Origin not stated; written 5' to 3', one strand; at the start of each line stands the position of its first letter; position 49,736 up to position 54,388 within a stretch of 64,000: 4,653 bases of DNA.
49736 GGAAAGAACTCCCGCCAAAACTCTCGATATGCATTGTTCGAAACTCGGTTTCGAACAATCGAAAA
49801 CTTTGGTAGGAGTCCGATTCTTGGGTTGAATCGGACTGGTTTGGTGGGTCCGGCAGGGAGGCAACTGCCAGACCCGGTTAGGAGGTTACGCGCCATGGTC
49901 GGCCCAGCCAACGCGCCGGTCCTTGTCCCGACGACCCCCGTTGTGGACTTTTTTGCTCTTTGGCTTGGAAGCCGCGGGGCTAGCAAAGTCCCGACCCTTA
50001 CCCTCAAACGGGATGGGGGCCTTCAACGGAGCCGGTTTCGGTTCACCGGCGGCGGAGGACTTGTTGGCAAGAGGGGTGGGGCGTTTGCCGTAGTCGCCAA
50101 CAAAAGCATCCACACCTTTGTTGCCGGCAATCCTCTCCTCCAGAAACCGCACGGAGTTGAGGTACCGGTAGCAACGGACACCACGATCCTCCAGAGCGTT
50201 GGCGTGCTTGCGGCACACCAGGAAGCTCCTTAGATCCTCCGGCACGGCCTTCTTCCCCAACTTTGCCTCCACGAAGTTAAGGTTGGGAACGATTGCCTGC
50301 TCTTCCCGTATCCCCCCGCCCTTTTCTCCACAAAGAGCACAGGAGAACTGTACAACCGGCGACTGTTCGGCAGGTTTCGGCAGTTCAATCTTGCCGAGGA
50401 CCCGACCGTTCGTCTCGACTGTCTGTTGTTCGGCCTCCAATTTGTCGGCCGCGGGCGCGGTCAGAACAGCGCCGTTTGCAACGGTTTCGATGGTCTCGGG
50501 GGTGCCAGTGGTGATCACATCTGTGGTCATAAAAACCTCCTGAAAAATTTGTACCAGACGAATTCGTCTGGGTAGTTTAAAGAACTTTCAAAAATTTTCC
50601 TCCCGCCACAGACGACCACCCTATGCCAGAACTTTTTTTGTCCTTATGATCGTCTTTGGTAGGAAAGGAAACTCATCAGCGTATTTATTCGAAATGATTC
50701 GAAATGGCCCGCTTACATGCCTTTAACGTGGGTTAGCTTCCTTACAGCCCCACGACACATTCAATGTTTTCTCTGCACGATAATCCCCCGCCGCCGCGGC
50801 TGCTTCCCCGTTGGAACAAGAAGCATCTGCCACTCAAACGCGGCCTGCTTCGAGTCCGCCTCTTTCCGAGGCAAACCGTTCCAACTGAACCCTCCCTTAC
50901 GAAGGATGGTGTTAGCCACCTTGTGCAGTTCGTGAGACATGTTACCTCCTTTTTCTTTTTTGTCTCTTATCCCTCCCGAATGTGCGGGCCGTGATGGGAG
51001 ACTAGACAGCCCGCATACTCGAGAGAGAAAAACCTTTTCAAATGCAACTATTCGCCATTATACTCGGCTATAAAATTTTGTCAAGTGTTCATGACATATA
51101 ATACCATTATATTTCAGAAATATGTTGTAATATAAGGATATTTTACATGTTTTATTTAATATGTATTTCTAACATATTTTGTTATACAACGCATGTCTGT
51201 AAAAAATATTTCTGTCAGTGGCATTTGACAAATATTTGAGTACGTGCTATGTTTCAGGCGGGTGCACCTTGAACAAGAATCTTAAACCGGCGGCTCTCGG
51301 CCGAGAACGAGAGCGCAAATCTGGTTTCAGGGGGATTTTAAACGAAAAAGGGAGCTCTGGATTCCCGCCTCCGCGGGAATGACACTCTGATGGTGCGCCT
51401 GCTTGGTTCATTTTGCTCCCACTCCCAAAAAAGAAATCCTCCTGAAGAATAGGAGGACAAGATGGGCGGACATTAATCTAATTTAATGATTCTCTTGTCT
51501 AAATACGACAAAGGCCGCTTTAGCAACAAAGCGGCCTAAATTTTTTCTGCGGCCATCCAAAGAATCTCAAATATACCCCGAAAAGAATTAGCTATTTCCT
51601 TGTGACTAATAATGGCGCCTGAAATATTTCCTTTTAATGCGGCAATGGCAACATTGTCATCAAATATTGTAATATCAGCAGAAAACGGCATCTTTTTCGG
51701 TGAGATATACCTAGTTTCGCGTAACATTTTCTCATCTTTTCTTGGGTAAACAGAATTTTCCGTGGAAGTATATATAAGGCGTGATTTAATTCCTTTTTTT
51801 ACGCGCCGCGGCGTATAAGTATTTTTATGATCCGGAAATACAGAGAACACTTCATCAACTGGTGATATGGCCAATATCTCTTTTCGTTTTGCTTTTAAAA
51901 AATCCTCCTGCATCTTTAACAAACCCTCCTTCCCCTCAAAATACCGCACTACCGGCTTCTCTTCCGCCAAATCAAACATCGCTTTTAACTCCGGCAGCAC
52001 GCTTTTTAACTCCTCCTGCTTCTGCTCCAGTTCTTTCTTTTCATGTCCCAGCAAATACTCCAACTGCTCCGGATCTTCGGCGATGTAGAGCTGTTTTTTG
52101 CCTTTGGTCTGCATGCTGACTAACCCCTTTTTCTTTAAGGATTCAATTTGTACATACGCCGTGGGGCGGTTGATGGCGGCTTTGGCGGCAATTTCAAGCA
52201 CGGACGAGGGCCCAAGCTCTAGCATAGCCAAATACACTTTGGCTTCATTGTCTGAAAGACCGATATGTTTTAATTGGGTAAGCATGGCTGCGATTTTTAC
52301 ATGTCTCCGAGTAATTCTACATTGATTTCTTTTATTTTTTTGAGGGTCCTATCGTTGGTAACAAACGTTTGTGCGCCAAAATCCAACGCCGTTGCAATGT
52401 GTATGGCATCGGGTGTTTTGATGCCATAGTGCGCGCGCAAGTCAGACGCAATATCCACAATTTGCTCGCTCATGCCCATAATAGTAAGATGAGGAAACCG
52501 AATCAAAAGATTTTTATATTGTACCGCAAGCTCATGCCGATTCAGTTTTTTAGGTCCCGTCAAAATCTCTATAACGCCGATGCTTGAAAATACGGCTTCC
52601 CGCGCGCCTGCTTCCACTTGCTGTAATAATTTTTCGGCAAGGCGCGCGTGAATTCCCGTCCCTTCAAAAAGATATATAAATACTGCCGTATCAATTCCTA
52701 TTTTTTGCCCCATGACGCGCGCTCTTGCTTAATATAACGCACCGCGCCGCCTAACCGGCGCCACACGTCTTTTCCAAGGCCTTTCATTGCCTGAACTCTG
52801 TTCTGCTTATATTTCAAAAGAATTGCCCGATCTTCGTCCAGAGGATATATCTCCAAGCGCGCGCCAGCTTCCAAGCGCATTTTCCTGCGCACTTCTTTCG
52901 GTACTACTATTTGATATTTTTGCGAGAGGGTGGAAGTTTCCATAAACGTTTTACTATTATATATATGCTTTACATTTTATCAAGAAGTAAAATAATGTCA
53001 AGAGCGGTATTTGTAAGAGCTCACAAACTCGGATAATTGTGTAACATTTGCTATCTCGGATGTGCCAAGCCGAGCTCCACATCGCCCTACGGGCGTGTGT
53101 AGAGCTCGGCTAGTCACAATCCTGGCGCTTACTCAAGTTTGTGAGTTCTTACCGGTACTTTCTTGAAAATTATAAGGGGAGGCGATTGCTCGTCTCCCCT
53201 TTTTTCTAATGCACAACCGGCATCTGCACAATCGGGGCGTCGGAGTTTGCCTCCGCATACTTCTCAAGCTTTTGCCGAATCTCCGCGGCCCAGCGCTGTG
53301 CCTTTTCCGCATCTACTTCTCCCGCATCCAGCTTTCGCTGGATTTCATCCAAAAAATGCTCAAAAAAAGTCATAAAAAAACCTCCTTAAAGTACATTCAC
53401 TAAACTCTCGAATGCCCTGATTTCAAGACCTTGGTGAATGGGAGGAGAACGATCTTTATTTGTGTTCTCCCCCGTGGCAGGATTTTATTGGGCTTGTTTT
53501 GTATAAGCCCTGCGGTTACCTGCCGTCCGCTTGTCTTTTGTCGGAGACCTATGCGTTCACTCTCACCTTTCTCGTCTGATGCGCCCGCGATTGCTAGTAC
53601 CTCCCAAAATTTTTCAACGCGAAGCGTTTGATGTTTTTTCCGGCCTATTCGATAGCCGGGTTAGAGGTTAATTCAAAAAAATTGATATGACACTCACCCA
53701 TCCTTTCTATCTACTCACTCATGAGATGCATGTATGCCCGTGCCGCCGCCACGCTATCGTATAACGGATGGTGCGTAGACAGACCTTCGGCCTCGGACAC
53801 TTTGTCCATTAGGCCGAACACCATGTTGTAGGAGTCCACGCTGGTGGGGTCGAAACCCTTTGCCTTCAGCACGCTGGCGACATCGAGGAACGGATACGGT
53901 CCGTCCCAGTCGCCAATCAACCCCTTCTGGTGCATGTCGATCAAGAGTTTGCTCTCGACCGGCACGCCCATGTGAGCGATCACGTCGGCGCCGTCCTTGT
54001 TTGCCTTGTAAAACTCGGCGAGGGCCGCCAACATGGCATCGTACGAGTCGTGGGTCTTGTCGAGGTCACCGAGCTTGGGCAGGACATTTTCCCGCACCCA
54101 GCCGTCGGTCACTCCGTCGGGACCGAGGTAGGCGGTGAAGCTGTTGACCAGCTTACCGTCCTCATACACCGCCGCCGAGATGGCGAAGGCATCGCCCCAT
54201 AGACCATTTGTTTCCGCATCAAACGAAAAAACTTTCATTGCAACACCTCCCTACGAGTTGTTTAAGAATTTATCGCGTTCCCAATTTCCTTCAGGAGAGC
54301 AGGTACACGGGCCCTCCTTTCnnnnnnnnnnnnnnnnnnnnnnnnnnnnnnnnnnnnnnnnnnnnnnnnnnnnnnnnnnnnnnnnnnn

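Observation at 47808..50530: GC-rich four-gene cassette of unknown function bracketed by repeat family G that carries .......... palindromes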

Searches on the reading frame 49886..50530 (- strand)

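Call 8: search_protein_families(library=pfam, max_evalue=1, proteins=[window:49886-50530:-])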
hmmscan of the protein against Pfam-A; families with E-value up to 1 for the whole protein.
window:49886-50530:- (214 aa): 2 families
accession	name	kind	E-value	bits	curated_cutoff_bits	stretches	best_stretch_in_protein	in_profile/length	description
PF11636.13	Troponin-I_N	-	0.074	13.5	26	1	156-172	3-18/32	Troponin I residues 1-32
PF11696.13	DUF3292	-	0.22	10.3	25.7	1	14-90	484-560/648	Protein of unknown function (DUF3292)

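Call 22: search_protein_families(library=phrogs, max_evalue=0.1, proteins=[window:49886-50530:-])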
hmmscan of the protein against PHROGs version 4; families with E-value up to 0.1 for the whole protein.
window:49886-50530:- (214 aa): 0 families

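Call 23: search_protein_families(library=padloc, max_evalue=0.1, proteins=[window:49886-50530:-])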
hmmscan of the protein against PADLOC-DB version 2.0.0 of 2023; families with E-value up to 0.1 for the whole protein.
window:49886-50530:- (214 aa): 0 families

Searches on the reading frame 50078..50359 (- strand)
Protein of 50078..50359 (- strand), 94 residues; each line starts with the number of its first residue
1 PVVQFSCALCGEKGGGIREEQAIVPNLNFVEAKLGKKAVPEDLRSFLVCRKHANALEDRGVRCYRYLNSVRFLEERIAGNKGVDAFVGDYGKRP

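Call 79: find_homologous_proteins(query=A2, max_evalue=0.01)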
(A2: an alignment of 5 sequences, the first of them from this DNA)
Query A2 (5 sequences) (94 aa, profile of the alignment): 64 proteins with E <= 0.01 among 1751 candidates.
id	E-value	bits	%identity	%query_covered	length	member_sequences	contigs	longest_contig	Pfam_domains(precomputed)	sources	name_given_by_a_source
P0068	8.0e-41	156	29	62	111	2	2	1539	-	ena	-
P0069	2.1e-39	152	30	64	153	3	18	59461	-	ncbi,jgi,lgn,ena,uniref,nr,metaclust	ncbi:MAG: hypothetical protein A3B91_04245 [Candidatus Yanofskybacteria bacterium RIFCSPHIGHO2_02_FU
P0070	2.1e-39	152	27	64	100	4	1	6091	-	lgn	-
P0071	1.4e-38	149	28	81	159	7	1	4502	-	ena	-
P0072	1.6e-38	149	29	66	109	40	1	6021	-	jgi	-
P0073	1.7e-38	149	28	64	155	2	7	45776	-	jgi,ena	-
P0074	3.3e-38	148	31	72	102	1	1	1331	-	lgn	-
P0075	1.0e-37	146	25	64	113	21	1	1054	-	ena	-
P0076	1.5e-37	146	27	66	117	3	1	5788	-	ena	-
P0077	1.6e-37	146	27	64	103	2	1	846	-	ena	-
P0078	7.8e-37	144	24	56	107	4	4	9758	-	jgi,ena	-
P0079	2.5e-36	142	26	72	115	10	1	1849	-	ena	-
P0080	3.9e-36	141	27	66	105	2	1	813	-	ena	-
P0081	4.8e-36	141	29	79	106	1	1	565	-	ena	-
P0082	1.3e-35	140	25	66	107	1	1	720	-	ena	-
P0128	1.0e-21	95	78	99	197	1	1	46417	-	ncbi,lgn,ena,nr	ncbi:MAG: hypothetical protein G01um101429_691 [Parcubacteria group bacterium Gr01-1014_29]|nr:MAG: 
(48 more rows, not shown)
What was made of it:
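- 49886..50530 (-): ORF214. It has a zinc-ribbon-like core (C-x2-C ... C-x2-H, then R-Y-L) and a basic disordered tail. It belongs to a CPR-only family. At least 64 clusters, all hypothetical and CPR-derived (call 79).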

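Call 80: find_encoding_contigs(protein=P0128, flank=10000, max_places=3)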
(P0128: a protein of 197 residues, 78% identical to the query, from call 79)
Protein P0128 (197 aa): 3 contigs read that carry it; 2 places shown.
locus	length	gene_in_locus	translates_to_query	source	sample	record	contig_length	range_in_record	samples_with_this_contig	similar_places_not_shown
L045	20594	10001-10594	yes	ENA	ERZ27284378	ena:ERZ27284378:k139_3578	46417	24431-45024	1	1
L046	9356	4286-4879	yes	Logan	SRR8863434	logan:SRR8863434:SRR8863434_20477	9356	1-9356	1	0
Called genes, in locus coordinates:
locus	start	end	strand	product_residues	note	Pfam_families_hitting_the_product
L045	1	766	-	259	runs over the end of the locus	PF13367:PrsW-protease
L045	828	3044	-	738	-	PF00133:tRNA-synt_1, PF09334:tRNA-synt_1g (faint), PF08264:Anticodon_1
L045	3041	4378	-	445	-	PF00814:TsaD, PF22521:HypF_C_2 (weak)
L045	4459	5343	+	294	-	-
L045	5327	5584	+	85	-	-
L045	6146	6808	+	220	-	PF00849:PseudoU_synth_2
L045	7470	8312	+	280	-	PF01978:TrmB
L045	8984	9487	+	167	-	-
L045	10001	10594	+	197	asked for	-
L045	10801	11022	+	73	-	-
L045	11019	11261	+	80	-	-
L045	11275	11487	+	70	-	-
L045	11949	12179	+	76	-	-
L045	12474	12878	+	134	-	-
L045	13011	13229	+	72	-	-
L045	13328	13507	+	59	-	-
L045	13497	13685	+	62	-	-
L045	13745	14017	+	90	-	-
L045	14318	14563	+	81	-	-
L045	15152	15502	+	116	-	-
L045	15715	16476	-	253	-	-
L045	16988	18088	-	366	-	-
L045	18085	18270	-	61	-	-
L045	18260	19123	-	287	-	-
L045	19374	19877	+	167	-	PF01245:Ribosomal_L19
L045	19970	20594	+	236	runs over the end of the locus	PF14528:LAGLIDADG_3 (faint)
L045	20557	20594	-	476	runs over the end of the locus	?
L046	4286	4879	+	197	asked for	-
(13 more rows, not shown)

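Call 91: predict_structure(alignment_id=A3)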
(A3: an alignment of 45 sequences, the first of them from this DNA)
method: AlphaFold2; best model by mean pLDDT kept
length: 94 residues; sequences in the alignment: 45
mean_pLDDT: 80.4   pTM: 0.68
mean pLDDT of the five models: 80.4, 77.3, 76.0, 75.9, 73.6
residues with pLDDT >= 90: 12; 70-90: 59; 50-70: 22; < 50: 1
segments of 3 or more residues with pLDDT < 50: none
pLDDT, mean of each block of 10 residues (from residue 1): 74 70 88 88 89 90 89 81 62 60
secondary structure, 60 per line:
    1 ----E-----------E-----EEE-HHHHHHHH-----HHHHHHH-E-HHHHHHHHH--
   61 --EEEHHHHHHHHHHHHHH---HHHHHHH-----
elements in order: E23-25 H27-34 H40-46 H50-58 E63-65 H66-79 H83-89

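Call 95: fold_search(model_id=the predicted structure, library=pdb)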
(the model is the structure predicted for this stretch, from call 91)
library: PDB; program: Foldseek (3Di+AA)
matches with E <= 10: 15; with E <= 0.001: 0
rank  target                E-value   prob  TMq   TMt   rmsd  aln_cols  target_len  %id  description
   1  7kil_B                1.1e+00  0.06  0.25  0.27   9.6        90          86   14  Crystal structure of the mouse lipin-1 M-Lip domain with zinc (released 2021-07-07)
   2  6fp5_B                2.3e+00  0.06  0.30  0.32  10.0        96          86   11  Crystal structure of ZAD-domain of CG2712 protein from D.melanogaster (released 2019-08-21)
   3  9fhl_a                3.0e+00  0.10  0.29  0.37   4.4        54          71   13  High-resolution cryo-EM structure of Saccharolobus solfataricus 30S ribosomal subunit bound to mRNA and initiator tRNA (released 2025-01-15)
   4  7po9_A                3.0e+00  0.04  0.25  0.26   9.3        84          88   14  Crystal structure of ZAD-domain of M1BP protein from D.melanogaster (released 2021-12-08)
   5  6l8n                  3.4e+00  0.04  0.19  0.03   5.6        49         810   10  Crystal structure of the K. lactis Rad5 (released 2020-11-11)
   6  6wa6_A                4.2e+00  0.05  0.30  0.11   7.9        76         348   16  Structure of the Chlamydia pneumoniae CdsV protein (released 2020-09-30)
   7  6wa9_H                4.5e+00  0.06  0.36  0.12   9.5        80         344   19  Structure of the Chlamydia pneumoniae CdsV and CdsO protein complex (released 2020-09-30)
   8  7pok_C                4.8e+00  0.02  0.24  0.25  14.2        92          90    9  Crystal structure of ZAD-domain of Pita protein from D.melanogaster (released 2021-12-08)
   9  6l8o                  6.4e+00  0.02  0.19  0.03   5.7        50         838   12  Crystal structure of the K. lactis Rad5 (Hg-derivative) (released 2020-11-11)
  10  7pok_A                6.4e+00  0.02  0.25  0.24  12.6        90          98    9  Crystal structure of ZAD-domain of Pita protein from D.melanogaster (released 2021-12-08)
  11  2n1u_MODEL_1_A        6.8e+00  0.03  0.28  0.34   6.7        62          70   16  Structure of SAP30L corepressor protein (released 2015-11-25)
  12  7pok_D                6.8e+00  0.02  0.28  0.29  11.3       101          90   10  Crystal structure of ZAD-domain of Pita protein from D.melanogaster (released 2021-12-08)
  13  8tm4_J                6.8e+00  0.01  0.19  0.16   7.7        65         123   15  Human pre 13S proteasome assembly intermediate (released 2024-10-23)
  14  6wa6_G                8.4e+00  0.04  0.38  0.12   9.5        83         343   19  Structure of the Chlamydia pneumoniae CdsV protein (released 2020-09-30)
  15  2rkb_A                9.6e+00  0.01  0.15  0.06   7.7        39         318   13  Serine dehydratase like-1 from human cancer cells (released 2008-04-01)
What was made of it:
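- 49886..50530 (-): The AF2 core model has pLDDT 80 and no significant PDB match (calls 91, 95).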

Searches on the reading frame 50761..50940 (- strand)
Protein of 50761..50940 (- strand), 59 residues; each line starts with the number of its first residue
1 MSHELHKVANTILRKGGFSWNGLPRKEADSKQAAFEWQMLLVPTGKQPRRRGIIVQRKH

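Call 8: search_protein_families(library=pfam, max_evalue=1, proteins=[window:50761-50940:-])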
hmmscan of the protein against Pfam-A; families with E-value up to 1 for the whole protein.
window:50761-50940:- (59 aa): 1 family
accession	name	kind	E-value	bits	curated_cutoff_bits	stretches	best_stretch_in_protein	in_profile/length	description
PF15524.11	Ntox17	-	0.062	14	25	1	7-47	35-75/98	Novel toxin 17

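Call 22: search_protein_families(library=phrogs, max_evalue=0.1, proteins=[window:50761-50940:-])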
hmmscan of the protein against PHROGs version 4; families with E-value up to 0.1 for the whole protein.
window:50761-50940:- (59 aa): 0 families

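Call 23: search_protein_families(library=padloc, max_evalue=0.1, proteins=[window:50761-50940:-])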
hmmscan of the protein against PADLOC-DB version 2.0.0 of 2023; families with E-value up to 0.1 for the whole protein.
window:50761-50940:- (59 aa): 0 families
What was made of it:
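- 50761..50940 (-): ORF59, the first small ORF after the promoter. Function unknown. No family hit (calls 8, 22, 23).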

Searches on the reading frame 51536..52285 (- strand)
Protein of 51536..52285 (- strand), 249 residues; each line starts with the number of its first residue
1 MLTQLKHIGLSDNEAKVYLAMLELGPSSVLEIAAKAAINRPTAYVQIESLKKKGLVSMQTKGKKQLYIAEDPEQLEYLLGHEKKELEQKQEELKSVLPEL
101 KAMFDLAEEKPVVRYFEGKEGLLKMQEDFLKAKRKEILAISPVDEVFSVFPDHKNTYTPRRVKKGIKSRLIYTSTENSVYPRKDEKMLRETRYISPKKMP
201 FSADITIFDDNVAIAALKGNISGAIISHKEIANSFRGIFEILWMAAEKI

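Call 8: search_protein_families(library=pfam, max_evalue=1, proteins=[window:51536-52285:-])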
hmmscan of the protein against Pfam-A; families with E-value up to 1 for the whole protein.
window:51536-52285:- (249 aa): 12 families
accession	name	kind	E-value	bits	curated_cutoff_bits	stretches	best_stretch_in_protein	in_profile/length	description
PF01978.25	TrmB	-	3.6e-16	59.2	25.6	1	5-73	1-68/68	Sugar-specific transcriptional regulator TrmB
PF24033.1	DUF7342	-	7e-06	26.5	31.6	1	25-107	16-103/150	Family of unknown function (DUF7342)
PF12840.13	HTH_20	-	0.0017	18.7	27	1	21-57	12-49/51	Helix-turn-helix domain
PF03965.22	Penicillinase_R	-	0.0065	17.2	22.6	1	10-70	1-65/115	Penicillinase repressor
PF01022.26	HTH_5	-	0.009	16.3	22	1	20-57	9-46/47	Bacterial regulatory protein, arsR family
PF13730.12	HTH_36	-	0.041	14.1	25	1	9-56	2-55/55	Helix-turn-helix domain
PF02082.26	Rrf2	-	0.045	14.3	30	1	17-59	13-56/132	Iron-dependent Transcriptional regulator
PF00440.29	TetR_N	-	0.061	13.5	24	0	28-44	18-34/47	Bacterial regulatory proteins, tetR family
PF21407.2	SduA_N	-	0.07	13.7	27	1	53-114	40-101/102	Shedu protein SduA, N-terminal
PF13545.12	HTH_Crp_2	-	0.085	13.3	27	1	30-76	26-68/70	Crp-like helix-turn-helix domain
PF13412.12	HTH_24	-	0.097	12.7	21.9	1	26-56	17-47/48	Winged helix-turn-helix DNA-binding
PF21248.3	SoFic-like_C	-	0.1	13.3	27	1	32-69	36-73/76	Protein adenylyltransferase SoFic-like, C-terminal domain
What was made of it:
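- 51536..52285 (-): TrmB-like winged-helix regulator (249 aa), directly upstream of the promoter and in the same orientation. Pfam TrmB, E 3.6e-16 (call 8).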

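Call 23: search_protein_families(library=padloc, max_evalue=0.1, proteins=[window:51536-52285:-])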
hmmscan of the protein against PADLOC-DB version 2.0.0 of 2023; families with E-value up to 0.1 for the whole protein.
window:51536-52285:- (249 aa): 11 families
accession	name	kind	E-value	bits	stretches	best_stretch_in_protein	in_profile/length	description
PDLC01268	CasR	-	1.6e-07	29.5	1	5-69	117-176/179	"CAS-I,CAS-II,CAS-III,CAS-IV,CAS-V,CAS-VI; associated_signaling"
PDLC01434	CasR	-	1.1e-06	26.6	1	6-64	122-179/191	"CAS-I,CAS-II,CAS-III,CAS-IV,CAS-V,CAS-VI; associated_signaling"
PDLC01044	Csa3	-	2.5e-05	22.3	1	8-61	132-181/194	Type I-A associated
PDLC01849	CARF3--CARF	-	4.4e-05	21.3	1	8-58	134-183/197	-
PDLC01858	CARF3--CARF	-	6.5e-05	20.9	1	4-62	136-193/204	-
PDLC01438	Csa3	-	8e-05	20.8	1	13-95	149-227/305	"CAS-I,CAS-II,CAS-III,CAS-IV,CAS-V,CAS-VI; associated_signaling"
PDLC01850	CARF3--CARF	-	0.0042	15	1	9-63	142-196/209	-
PDLC01852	CARF3--CARF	-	0.01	13.8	1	11-65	142-196/208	-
PDLC03963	SoFic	-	0.013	12.9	1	13-71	294-353/361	-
PDLC01848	CARF3--CARF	-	0.014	13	1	13-60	138-183/197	-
PDLC01860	CARF3--CARF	-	0.019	13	1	11-65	142-196/210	-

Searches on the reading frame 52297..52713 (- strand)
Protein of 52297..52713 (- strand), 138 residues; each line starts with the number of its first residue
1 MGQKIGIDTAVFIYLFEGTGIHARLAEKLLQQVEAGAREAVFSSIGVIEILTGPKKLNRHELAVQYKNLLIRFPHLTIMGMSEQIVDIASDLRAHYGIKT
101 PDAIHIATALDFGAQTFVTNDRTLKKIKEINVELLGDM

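Call 8: search_protein_families(library=pfam, max_evalue=1, proteins=[window:52297-52713:-])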
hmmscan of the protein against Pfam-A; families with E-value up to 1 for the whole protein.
window:52297-52713:- (138 aa): 2 families
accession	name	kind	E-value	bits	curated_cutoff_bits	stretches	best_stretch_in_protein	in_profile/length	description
PF01850.27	PIN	-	2.3e-17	64.2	23.6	1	7-128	3-118/120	PIN domain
PF13470.12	PIN_3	-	0.032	15.5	27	1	7-122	4-114/115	PIN domain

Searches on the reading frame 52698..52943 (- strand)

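Call 8: search_protein_families(library=pfam, max_evalue=1, proteins=[window:52698-52943:-])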
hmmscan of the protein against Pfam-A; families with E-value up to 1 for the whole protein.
window:52698-52943:- (81 aa): 2 families
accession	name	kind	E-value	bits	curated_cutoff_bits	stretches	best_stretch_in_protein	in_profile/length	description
PF04014.23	MazE_antitoxin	-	2.8e-10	40.4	24.7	1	5-48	3-46/48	Antidote-toxin recognition MazE, bacterial antitoxin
PF15937.10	PrlF_antitoxin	-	0.027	15.1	32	1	4-43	2-41/99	prlF antitoxin for toxin YhaV_toxin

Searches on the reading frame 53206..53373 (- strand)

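Call 22: search_protein_families(library=phrogs, max_evalue=0.1, proteins=[window:53206-53373:-])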
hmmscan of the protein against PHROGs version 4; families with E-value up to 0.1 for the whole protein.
window:53206-53373:- (55 aa): 1 family
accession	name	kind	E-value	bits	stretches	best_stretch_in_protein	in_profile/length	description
phrog_23243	-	unknown function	0.094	14.1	1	9-50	27-67/88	-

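Call 23: search_protein_families(library=padloc, max_evalue=0.1, proteins=[window:53206-53373:-])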
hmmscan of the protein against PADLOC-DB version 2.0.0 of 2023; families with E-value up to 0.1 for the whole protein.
window:53206-53373:- (55 aa): 0 families

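Call 29: search_protein_families(library=pfam, max_evalue=0.01, proteins=[window:53206-53373:-])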
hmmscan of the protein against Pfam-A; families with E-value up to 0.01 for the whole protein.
window:53206-53373:- (55 aa): 1 family
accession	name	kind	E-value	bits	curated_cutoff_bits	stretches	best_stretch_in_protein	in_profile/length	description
PF05120.17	GvpG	-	0.0026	18.3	30.6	1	8-37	37-66/67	Gas vesicle protein G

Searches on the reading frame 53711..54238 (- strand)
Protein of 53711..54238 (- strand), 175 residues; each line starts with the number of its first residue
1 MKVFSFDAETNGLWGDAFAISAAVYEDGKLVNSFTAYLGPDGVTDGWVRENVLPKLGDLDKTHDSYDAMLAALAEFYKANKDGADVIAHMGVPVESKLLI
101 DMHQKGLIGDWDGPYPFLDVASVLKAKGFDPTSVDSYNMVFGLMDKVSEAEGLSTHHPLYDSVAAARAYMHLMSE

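Call 22: search_protein_families(library=phrogs, max_evalue=0.1, proteins=[window:53711-54238:-])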
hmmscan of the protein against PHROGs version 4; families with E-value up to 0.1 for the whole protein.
window:53711-54238:- (175 aa): 2 families
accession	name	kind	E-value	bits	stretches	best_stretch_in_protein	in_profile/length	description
phrog_2259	-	DNA, RNA and nucleotide metabolism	9.5e-05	23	1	2-171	8-171/186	Rnase H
phrog_9906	-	unknown function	0.072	13.4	0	123-166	122-165/272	-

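Call 23: search_protein_families(library=padloc, max_evalue=0.1, proteins=[window:53711-54238:-])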
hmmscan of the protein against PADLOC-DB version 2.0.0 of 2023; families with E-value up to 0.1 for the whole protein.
window:53711-54238:- (175 aa): 0 families

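Call 29: search_protein_families(library=pfam, max_evalue=0.01, proteins=[window:53711-54238:-])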
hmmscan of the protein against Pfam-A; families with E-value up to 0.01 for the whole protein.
window:53711-54238:- (175 aa): 0 families
